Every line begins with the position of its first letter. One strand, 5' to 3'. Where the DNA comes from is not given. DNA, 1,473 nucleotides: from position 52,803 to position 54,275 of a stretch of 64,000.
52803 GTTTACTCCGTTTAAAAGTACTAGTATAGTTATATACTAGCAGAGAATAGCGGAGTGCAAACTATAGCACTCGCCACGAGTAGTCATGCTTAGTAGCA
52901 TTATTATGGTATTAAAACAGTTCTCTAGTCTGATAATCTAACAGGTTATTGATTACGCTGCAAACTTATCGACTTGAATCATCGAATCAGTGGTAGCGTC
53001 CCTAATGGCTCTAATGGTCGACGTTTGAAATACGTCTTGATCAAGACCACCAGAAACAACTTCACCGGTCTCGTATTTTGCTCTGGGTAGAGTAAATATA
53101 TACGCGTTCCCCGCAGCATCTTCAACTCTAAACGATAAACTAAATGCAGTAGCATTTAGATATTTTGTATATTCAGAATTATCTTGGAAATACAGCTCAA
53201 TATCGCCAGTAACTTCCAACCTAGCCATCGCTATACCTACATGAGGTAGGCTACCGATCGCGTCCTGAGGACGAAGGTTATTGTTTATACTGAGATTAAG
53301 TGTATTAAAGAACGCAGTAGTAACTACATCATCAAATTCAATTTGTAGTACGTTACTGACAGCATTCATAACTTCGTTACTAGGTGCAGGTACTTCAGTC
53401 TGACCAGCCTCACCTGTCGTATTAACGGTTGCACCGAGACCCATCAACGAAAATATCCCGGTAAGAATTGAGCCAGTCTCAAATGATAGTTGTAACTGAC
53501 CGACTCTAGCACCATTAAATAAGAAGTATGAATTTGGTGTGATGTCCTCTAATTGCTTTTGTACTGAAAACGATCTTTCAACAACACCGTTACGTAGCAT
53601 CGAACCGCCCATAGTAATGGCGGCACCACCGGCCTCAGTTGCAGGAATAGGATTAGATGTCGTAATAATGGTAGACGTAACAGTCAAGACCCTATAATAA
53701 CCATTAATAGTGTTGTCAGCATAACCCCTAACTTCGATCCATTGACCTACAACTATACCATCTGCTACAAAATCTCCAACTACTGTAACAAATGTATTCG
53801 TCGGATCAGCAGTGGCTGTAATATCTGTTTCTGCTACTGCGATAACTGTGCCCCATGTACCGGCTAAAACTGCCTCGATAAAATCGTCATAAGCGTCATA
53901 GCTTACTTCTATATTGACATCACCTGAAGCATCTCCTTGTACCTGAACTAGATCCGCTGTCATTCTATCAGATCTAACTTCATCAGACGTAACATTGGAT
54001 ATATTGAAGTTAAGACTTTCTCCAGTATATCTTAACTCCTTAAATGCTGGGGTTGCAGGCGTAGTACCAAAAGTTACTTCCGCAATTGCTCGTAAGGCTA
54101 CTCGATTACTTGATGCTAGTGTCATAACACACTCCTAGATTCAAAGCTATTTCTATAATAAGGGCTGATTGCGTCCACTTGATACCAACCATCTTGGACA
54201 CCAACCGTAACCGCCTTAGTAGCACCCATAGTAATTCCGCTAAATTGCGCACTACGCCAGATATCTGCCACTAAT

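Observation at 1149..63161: Heptamer AAGGTCC ~41x on the + strand, ~1x on the - strand, independent of gene direction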

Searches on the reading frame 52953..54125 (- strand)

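Call 7: search_protein_families(library=pfam, proteins=[window:52953-54125:-])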
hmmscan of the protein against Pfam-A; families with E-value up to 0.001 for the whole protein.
window:52953-54125:- (390 aa): 1 family
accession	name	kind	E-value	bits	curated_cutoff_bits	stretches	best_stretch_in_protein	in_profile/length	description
PF18906.5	Phage_tube_2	-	1.2e-45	156.6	27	1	7-365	2-258/266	Phage tail tube protein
